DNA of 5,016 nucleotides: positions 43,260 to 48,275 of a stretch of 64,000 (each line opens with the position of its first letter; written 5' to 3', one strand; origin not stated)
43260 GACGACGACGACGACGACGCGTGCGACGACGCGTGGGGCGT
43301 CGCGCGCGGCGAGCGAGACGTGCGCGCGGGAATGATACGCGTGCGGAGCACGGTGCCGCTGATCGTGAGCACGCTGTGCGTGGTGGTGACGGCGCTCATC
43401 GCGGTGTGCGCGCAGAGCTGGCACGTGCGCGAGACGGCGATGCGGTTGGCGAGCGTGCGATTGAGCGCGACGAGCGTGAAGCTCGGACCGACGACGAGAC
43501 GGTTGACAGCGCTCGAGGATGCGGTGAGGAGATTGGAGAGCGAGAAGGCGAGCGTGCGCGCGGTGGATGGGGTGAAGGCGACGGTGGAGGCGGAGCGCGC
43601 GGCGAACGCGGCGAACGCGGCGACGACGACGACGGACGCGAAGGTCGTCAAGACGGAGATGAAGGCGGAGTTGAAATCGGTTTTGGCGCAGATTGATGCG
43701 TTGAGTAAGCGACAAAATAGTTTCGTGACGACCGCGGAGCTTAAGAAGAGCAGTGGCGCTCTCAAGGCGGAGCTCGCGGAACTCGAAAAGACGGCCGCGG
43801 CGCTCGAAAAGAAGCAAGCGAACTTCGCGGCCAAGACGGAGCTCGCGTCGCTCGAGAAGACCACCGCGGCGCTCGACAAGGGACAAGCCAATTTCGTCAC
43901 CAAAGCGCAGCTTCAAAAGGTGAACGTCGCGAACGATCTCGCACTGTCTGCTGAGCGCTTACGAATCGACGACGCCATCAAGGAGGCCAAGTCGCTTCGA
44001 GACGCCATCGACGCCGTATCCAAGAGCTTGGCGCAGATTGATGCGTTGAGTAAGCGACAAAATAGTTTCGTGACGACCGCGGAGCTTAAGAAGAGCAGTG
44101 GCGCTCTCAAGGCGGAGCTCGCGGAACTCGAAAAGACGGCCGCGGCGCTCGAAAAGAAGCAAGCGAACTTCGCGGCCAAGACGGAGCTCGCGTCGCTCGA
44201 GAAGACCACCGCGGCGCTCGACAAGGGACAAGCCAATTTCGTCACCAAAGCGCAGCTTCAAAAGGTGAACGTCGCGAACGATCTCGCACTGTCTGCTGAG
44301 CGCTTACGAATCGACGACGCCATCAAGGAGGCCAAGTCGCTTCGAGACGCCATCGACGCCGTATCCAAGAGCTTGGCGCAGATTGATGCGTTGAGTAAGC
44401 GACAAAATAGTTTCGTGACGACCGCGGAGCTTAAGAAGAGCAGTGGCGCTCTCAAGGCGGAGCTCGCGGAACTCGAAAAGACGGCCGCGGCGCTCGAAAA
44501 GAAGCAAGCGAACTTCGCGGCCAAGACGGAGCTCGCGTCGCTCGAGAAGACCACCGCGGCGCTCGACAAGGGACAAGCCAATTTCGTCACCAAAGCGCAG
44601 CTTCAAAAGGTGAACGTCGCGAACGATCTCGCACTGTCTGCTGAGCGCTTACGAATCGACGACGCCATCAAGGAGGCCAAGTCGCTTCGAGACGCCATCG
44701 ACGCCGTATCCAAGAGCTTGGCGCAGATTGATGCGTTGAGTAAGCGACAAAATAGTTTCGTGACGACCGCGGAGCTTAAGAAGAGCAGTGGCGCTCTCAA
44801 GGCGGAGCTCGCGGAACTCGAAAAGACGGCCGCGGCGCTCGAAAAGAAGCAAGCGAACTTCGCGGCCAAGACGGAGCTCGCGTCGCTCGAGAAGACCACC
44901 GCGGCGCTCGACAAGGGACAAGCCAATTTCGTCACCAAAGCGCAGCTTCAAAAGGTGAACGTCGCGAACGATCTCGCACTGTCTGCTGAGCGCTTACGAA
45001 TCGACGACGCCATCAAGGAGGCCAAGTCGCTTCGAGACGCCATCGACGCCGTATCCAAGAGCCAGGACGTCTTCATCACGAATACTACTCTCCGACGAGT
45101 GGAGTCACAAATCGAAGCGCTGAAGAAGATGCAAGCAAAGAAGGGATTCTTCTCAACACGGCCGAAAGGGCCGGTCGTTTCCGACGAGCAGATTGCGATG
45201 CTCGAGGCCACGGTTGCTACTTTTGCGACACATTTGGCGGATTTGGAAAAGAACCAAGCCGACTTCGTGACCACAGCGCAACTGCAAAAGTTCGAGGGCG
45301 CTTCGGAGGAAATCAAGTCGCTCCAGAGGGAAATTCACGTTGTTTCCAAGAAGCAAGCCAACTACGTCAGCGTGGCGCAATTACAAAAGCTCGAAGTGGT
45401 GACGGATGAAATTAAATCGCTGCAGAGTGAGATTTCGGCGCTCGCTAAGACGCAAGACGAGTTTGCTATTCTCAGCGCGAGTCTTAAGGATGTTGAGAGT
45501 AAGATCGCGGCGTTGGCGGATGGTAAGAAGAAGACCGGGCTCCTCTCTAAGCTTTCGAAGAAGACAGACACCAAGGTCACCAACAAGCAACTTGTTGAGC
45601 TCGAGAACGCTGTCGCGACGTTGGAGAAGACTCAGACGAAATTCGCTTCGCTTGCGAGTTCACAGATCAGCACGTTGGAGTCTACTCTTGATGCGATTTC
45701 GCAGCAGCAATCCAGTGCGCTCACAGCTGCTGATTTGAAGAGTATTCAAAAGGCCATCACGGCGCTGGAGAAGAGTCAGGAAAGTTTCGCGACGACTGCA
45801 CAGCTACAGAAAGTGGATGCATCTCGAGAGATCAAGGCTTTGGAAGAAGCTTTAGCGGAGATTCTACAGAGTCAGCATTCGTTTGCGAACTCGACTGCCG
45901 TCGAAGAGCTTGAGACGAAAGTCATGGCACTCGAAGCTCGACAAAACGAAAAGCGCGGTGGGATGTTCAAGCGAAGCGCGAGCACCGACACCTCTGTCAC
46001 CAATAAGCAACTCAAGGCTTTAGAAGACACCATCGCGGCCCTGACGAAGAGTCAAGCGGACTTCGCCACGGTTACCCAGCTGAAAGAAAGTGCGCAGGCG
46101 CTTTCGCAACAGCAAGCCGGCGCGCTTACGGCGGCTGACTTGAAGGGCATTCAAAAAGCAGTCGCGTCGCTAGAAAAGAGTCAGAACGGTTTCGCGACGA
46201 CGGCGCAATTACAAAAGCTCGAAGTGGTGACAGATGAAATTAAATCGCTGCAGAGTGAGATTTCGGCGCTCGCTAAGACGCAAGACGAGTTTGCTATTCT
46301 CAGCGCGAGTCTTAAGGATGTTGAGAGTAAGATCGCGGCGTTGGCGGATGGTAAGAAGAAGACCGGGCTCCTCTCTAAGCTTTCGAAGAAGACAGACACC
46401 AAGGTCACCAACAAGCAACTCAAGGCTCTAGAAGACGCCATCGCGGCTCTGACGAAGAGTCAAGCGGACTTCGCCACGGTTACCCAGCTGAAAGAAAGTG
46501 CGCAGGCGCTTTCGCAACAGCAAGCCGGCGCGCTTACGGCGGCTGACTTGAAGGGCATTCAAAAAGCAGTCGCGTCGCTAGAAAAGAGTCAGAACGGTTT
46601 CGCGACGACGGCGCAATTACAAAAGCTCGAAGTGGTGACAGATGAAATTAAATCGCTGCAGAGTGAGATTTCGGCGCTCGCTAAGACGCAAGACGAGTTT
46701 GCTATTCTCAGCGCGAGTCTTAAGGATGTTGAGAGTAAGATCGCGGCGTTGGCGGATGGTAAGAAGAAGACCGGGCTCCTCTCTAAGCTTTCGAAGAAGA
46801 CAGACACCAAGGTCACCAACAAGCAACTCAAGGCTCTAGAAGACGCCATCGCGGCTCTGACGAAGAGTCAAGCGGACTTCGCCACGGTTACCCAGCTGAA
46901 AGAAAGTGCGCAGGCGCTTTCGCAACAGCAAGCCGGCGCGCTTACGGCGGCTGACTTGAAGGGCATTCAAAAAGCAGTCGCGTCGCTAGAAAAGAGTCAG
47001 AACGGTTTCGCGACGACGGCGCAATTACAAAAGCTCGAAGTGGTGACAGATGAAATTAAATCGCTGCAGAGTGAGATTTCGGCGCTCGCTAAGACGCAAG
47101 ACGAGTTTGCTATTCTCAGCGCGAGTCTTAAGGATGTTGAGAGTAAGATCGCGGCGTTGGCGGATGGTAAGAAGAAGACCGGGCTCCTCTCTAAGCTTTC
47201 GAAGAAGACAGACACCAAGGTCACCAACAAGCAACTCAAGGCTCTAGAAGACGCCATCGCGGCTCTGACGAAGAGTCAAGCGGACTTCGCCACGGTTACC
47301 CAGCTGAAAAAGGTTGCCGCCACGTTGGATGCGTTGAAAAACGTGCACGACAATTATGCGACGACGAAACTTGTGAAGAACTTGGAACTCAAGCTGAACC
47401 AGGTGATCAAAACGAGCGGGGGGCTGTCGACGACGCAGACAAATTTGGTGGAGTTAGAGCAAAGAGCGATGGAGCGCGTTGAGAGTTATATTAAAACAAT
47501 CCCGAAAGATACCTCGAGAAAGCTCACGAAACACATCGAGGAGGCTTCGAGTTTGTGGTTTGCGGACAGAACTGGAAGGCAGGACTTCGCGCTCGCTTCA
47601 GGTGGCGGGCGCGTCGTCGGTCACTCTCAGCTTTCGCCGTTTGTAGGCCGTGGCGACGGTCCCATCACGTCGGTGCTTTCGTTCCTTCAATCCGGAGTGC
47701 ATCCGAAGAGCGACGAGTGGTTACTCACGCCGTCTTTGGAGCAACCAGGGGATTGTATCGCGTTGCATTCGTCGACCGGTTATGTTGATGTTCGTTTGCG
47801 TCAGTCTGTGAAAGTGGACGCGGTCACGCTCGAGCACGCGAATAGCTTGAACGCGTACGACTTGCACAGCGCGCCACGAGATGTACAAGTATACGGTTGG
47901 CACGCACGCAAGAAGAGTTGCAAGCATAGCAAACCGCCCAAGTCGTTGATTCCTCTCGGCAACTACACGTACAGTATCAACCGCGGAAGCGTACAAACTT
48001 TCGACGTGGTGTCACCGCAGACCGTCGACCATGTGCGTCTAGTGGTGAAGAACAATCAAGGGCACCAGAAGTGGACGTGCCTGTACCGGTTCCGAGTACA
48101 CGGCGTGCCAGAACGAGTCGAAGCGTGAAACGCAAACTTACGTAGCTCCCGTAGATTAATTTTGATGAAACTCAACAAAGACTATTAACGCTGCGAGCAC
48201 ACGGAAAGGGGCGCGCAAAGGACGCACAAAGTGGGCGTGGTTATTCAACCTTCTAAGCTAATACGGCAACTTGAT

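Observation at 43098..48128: Giant SUN-domain protein whose luminal coiled-coil is made of two families of nucleotide-perfect long tandem repeats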

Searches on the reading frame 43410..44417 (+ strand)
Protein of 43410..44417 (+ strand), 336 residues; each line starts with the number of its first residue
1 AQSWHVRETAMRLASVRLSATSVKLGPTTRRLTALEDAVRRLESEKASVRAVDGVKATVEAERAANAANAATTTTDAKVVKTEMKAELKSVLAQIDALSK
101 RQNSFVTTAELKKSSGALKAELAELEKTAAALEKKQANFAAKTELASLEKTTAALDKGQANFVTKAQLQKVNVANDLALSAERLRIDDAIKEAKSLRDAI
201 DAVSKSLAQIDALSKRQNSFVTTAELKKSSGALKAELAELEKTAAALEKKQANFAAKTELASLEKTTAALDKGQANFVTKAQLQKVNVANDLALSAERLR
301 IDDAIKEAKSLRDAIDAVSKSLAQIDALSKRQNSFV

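Call 58: predict_structure(protein=window:43410-44417:+)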
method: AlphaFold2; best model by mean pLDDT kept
length: 336 residues; sequences in the alignment: 1
mean_pLDDT: 61.5   pTM: 0.22
mean pLDDT of the five models: 61.5, 61.2, 57.2, 57.1, 50.6
residues with pLDDT >= 90: 0; 70-90: 67; 50-70: 231; < 50: 38
segments of 3 or more residues with pLDDT < 50: 19-23, 220-223, 266-268, 273-278
pLDDT, mean of each block of 10 residues (from residue 1): 57 54 53 75 73 69 63 59 69 70 55 61 67 67 60 54 54 63 65 68 68 56 50 62 67 57 51 46 55 61 69 72 69 52
secondary structure, 60 per line:
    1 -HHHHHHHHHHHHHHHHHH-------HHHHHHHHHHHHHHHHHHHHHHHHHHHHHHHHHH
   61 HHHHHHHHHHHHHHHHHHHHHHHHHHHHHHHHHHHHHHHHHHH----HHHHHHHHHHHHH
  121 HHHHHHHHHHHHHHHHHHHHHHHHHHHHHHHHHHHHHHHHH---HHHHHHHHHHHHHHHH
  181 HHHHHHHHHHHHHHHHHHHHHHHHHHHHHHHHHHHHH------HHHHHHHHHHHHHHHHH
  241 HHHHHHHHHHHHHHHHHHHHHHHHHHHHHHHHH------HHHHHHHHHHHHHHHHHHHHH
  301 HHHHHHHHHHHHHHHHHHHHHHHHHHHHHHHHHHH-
elements in order: H2-19 H27-103 H108-161 H165-217 H224-273 H280-335

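Call 61: fold_search(model_id=the predicted structure, library=pdb)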
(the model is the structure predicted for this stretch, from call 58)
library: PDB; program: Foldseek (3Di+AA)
matches with E <= 10: 0; with E <= 0.001: 0
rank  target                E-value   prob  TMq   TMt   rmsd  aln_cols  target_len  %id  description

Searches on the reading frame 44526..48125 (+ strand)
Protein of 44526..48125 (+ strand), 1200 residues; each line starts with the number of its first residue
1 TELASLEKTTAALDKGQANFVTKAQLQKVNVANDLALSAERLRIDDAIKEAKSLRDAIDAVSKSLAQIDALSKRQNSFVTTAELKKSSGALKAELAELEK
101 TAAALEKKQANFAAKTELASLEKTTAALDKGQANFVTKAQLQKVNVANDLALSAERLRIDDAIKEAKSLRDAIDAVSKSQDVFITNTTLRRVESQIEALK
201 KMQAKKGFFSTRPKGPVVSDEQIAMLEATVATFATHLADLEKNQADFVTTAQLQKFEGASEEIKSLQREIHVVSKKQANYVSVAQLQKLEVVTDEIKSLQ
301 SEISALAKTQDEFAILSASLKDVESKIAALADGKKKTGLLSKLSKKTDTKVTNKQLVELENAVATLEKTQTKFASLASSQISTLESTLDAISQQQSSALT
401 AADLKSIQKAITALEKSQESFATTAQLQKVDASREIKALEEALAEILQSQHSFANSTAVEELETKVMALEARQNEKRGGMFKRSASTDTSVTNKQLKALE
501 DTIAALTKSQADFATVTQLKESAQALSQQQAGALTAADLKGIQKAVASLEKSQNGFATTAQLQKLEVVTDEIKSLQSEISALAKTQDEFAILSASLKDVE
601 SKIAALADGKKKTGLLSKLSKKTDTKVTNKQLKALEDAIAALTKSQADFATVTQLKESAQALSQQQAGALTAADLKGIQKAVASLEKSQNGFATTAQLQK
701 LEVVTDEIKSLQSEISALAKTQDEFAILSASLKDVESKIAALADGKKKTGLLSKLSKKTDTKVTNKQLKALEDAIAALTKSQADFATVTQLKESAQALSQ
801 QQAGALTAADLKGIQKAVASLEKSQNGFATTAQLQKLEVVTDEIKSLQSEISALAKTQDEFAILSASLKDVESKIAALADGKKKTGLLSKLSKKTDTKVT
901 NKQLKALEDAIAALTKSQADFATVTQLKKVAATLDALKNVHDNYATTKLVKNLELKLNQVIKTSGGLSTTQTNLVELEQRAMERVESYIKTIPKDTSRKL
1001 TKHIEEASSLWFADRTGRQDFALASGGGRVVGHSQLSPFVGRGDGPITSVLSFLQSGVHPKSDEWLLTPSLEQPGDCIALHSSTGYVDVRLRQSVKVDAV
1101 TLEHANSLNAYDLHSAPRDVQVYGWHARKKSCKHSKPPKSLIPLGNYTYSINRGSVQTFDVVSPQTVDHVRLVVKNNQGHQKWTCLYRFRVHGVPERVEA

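Call 55: search_protein_representatives(protein=window:44526-48125:+)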
Query: 1200 residues. Proteins with E-value up to 0.001 (for the whole library): 1690; up to 1e-10: 596; up to 1e-30: 18. The best 150 are listed.
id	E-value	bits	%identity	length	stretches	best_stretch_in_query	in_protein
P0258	0.0e+00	1573.3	94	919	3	696-1200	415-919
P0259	8.3e-222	755.7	50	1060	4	891-1200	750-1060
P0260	1.3e-170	586.2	50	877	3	673-1199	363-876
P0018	5.1e-148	511.5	57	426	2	895-1196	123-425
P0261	1.6e-116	407.3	44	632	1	673-1197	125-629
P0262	2.1e-50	188.4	44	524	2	994-1195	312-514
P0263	6.5e-49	183.5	44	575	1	981-1196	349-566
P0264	5.6e-43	163.8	33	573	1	760-1196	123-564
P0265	1.1e-40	156.2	56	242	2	1020-1129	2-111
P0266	1.5e-40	155.7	49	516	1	1006-1196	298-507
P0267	1.2e-37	146.2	38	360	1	975-1195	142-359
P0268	2.3e-37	145.2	47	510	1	1009-1197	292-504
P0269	7.9e-37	143.5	42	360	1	975-1194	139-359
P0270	2.4e-36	141.9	36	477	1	861-1194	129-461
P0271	5.5e-33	130.7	37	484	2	965-1194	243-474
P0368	9.0e-18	80.4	30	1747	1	847-1193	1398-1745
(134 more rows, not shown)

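Call 56: list_cluster_members(proteins=[P0258, P0259, P0260, P0261, P0262, P0263, P0264, P0266, P0268, P0368])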
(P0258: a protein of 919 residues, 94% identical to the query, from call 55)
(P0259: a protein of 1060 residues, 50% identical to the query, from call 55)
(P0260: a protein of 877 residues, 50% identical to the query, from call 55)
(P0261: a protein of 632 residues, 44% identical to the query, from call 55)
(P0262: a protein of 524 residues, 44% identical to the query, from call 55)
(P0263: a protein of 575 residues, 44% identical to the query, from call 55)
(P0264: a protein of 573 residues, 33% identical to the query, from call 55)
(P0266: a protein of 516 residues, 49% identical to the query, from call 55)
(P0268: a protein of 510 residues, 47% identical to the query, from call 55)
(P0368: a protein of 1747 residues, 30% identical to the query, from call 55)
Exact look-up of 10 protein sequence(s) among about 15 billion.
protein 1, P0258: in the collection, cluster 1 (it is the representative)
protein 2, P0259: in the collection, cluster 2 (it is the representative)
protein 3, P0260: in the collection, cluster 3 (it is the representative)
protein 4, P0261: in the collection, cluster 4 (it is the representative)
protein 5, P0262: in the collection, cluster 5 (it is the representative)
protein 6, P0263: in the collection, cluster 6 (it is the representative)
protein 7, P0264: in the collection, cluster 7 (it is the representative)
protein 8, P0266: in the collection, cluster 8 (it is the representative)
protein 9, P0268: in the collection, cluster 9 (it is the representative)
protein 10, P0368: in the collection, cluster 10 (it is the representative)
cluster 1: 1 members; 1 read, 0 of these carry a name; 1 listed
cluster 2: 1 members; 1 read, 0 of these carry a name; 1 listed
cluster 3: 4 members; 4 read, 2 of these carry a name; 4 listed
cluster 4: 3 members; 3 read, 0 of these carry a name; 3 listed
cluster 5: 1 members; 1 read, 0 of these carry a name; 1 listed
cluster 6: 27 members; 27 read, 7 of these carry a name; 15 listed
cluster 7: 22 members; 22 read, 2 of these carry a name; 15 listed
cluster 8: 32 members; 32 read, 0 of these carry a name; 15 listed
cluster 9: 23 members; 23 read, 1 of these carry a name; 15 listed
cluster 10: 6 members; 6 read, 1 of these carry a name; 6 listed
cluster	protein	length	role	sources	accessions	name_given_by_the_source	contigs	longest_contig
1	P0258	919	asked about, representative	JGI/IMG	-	-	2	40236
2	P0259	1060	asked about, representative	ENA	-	-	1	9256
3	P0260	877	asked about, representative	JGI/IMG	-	-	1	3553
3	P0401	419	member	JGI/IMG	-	SUN domain-containing protein 1/2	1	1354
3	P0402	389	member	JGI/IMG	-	SUN domain-containing protein 1/2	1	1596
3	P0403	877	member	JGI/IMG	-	-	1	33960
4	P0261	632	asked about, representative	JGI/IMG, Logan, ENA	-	-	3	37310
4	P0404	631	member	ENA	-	-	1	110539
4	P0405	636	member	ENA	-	-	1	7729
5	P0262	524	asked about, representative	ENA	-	-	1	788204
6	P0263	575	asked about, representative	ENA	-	-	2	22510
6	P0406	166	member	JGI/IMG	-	SUN domain-containing protein 1/2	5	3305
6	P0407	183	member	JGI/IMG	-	SUN domain-containing protein 1/2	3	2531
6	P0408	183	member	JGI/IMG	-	SUN domain-containing protein 1/2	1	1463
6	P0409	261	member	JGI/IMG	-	hypothetical protein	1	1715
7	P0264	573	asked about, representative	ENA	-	-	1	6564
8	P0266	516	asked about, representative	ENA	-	-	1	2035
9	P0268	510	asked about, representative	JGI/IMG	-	-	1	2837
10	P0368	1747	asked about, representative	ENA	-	-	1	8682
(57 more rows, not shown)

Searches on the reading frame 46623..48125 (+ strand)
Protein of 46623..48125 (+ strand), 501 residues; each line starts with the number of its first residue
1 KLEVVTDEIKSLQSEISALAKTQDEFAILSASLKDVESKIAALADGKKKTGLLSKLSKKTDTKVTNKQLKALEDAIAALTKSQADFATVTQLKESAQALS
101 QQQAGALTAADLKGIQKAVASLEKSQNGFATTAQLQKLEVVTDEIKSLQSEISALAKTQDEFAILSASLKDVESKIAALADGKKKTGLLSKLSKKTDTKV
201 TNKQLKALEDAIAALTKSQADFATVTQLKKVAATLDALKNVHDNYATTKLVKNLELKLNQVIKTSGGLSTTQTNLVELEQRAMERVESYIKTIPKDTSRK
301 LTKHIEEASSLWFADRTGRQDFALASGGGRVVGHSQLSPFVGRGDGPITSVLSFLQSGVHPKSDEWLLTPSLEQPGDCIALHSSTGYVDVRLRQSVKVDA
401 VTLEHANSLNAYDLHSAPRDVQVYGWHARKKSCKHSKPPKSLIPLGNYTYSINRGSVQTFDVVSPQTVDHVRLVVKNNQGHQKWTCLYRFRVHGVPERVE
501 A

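Call 50: predict_structure(alignment_id=A1)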
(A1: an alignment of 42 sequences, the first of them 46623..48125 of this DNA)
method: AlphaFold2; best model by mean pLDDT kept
length: 501 residues; sequences in the alignment: 42
mean_pLDDT: 61.7   pTM: 0.42
mean pLDDT of the five models: 61.7, 58.8, 57.7, 54.5, 54.1
residues with pLDDT >= 90: 108; 70-90: 41; 50-70: 151; < 50: 201
segments of 3 or more residues with pLDDT < 50: 1-9, 15-26, 43-45, 48-65, 99-107, 155-205, 211-232, 234-248, 258-293, 300-302, 311-313, 342-345
pLDDT, mean of each block of 10 residues (from residue 1): 41 47 49 57 49 41 48 60 59 55 48 65 61 56 58 48 43 44 39 37 47 42 41 47 45 51 37 39 45 47 50 62 93 82 51 66 89 73 94 95 84 89 89 64 96 90 96 97 93 86 49
secondary structure, 60 per line:
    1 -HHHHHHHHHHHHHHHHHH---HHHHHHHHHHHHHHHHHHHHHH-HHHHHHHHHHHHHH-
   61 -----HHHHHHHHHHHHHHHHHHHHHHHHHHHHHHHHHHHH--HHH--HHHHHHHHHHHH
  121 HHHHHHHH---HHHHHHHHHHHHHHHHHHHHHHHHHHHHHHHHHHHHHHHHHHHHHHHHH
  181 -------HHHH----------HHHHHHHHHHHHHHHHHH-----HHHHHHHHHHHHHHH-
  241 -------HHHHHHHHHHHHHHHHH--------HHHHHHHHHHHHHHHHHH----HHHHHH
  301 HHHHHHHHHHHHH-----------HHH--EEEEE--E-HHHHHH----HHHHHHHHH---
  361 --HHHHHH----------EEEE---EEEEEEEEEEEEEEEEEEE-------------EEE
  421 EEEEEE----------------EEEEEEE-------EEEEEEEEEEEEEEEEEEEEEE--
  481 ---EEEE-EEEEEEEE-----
elements in order: H2-19 H23-44 H46-59 H66-101 H109-128 H132-180 H188-191 H202-219 H225-239 H248-264 H273-290 H295-313 E330-334 H339-344 H349-357 H363-368 E379-382 E386-404 E418-426 E443-449 E457-478 E484-487 E489-496

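Call 54: fold_search(model_id=the predicted structure, library=pdb)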
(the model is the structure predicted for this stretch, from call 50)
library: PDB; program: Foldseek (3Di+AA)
matches with E <= 10: 867; with E <= 0.001: 191
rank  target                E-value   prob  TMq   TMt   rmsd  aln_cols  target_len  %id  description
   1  4dxt                  5.2e-17  1.00  0.30  0.73   7.8       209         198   29  Human SUN2 (AA 522-717) (released 2012-06-06)
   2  6r16_A                4.2e-16  1.00  0.31  0.77   7.2       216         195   29  Crystal structure of the SUN1-KASH4 6:6 complex (released 2020-07-15)
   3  6wmg                  4.2e-16  1.00  0.29  0.73   8.4       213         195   29  Human Sun2 (500-717) (released 2020-12-02)
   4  4fi9_A                4.5e-16  1.00  0.31  0.77   7.2       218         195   28  Structure of human SUN-KASH complex (released 2012-07-18)
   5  6r16_B                5.0e-16  1.00  0.31  0.76   7.3       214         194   29  Crystal structure of the SUN1-KASH4 6:6 complex (released 2020-07-15)
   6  5ywz                  8.4e-16  1.00  0.28  0.57  15.5       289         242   25  AID-SUN tandem of SUN1 (released 2018-02-21)
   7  6wme_A                1.1e-15  1.00  0.30  0.75   7.3       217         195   27  Human Sun2-KASH3 complex (released 2020-12-02)
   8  6r15_A                1.4e-15  1.00  0.31  0.74   7.6       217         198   29  Crystal structure of the SUN1-KASH1 6:6 complex (released 2020-04-01)
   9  4dxr_A                2.7e-15  1.00  0.31  0.76   7.4       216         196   28  Human SUN2-KASH1 complex (released 2012-06-06)
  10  6wmf_A                6.4e-15  1.00  0.29  0.74   8.2       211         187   28  Human Sun2-KASH5 complex (released 2020-12-02)
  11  3unp                  1.1e-14  1.00  0.30  0.76   7.6       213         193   28  Structure of human SUN2 SUN domain (released 2011-12-21)
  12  5ed8                  1.4e-14  1.00  0.26  0.52  13.7       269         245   23  Crystal structure of CC2-SUN of mouse SUN2 (released 2016-01-13)
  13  2xqx_A                7.4e-08  1.00  0.24  0.73   4.4       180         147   16  Structure of the family 32 carbohydrate-binding module from Streptococcus pneumoniae EndoD (released 2010-11-03)
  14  2xqx_B                1.6e-07  1.00  0.24  0.74   4.4       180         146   16  Structure of the family 32 carbohydrate-binding module from Streptococcus pneumoniae EndoD (released 2010-11-03)
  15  7nsn_B                4.2e-07  1.00  0.19  0.08   2.5       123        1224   16  Multi-domain GH92 alpha-1,2-mannosidase from Neobacillus novalis: mannoimidazole complex (released 2022-09-21)
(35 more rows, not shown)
